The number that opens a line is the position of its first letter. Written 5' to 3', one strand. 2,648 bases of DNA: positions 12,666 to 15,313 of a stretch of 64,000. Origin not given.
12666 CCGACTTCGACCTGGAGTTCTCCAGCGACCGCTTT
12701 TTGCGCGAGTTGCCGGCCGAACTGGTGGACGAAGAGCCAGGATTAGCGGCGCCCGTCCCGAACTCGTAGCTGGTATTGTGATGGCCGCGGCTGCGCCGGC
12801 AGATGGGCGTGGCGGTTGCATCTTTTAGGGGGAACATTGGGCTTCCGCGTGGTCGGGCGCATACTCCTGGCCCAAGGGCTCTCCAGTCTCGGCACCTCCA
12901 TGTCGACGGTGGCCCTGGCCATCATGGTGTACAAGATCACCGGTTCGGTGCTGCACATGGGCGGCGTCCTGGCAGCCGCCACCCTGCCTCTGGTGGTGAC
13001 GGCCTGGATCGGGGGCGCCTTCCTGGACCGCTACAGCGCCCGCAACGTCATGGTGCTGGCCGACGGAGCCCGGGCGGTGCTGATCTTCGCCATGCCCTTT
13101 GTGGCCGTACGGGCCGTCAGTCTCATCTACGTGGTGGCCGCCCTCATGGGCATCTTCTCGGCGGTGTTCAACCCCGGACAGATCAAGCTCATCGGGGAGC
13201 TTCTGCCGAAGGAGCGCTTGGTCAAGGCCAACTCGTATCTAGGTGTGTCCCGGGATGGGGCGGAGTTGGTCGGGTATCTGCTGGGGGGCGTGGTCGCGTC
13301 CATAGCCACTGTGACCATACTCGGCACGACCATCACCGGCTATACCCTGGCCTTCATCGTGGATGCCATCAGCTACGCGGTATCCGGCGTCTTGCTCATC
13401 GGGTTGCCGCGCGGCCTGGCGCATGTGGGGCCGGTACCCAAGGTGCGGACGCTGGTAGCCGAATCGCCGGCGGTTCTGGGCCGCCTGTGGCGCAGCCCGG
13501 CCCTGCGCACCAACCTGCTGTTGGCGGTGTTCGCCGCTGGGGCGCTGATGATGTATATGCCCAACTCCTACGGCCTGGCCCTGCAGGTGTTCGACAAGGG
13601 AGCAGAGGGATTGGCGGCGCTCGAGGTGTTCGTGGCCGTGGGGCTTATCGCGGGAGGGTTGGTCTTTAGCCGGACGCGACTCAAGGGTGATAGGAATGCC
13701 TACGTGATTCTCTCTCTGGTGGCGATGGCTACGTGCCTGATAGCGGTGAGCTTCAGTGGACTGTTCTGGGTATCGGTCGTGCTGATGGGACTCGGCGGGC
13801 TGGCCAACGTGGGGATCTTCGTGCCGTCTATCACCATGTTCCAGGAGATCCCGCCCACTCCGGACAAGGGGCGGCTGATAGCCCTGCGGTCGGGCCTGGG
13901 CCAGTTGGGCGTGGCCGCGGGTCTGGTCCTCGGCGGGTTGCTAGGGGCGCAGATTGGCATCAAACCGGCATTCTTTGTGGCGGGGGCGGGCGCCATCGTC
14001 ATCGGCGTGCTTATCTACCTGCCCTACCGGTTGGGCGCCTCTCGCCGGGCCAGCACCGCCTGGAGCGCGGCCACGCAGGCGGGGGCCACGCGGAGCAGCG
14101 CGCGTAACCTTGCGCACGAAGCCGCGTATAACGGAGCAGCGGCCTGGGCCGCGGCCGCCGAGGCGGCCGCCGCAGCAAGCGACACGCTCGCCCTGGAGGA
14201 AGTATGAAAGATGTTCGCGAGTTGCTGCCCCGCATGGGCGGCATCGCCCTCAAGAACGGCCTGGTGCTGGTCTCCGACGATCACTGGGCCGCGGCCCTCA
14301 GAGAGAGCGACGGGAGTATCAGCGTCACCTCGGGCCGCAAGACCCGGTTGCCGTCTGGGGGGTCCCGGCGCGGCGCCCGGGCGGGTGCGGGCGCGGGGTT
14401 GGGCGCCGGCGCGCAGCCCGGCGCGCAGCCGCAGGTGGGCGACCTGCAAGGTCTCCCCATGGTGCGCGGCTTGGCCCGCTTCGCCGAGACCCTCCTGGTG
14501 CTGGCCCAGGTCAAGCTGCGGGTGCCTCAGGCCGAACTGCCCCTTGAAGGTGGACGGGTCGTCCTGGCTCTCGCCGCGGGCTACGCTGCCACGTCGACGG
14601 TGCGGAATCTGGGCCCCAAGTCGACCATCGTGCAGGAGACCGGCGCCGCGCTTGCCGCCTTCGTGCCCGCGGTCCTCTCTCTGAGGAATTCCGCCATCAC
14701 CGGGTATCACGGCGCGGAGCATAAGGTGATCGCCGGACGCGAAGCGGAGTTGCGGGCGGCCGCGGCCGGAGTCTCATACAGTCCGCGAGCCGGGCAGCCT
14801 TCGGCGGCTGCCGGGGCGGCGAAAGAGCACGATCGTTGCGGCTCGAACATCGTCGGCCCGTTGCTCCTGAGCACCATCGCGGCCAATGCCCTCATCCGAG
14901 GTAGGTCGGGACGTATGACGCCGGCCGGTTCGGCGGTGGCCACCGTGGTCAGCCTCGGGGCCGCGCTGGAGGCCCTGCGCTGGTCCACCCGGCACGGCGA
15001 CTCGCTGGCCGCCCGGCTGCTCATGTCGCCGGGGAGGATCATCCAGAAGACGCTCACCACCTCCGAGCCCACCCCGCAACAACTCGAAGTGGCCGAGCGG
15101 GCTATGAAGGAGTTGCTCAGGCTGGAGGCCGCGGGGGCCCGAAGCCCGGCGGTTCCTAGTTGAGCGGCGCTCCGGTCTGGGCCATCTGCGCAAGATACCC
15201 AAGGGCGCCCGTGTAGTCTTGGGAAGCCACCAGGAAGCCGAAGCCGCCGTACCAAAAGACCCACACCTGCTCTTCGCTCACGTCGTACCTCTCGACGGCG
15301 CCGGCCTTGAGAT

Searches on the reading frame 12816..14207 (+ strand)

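Call 7: search_protein_families(library=pfam, proteins=[window:12816-14207:+], max_evalue=0.01)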
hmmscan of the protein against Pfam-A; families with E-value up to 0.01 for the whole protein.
window:12816-14207:+ (463 aa): 2 families
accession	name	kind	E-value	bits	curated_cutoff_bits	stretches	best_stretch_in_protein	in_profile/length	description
PF07690.21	MFS_1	-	3.2e-30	105.7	33.4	2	16-283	1-257/347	Major Facilitator Superfamily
PF05977.19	MFS_3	-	8.9e-15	54.5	27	1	15-411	14-400/524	Transmembrane secretion effector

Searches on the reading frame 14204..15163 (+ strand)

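Call 7: search_protein_families(library=pfam, proteins=[window:14204-15163:+], max_evalue=0.01)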
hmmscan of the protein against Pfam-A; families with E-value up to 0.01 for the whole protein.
window:14204-15163:+ (319 aa): 1 family
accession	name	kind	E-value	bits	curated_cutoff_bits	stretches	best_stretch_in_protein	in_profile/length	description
PF07136.16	DUF1385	-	6.6e-17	62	22.1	1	167-305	101-225/227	Protein of unknown function (DUF1385)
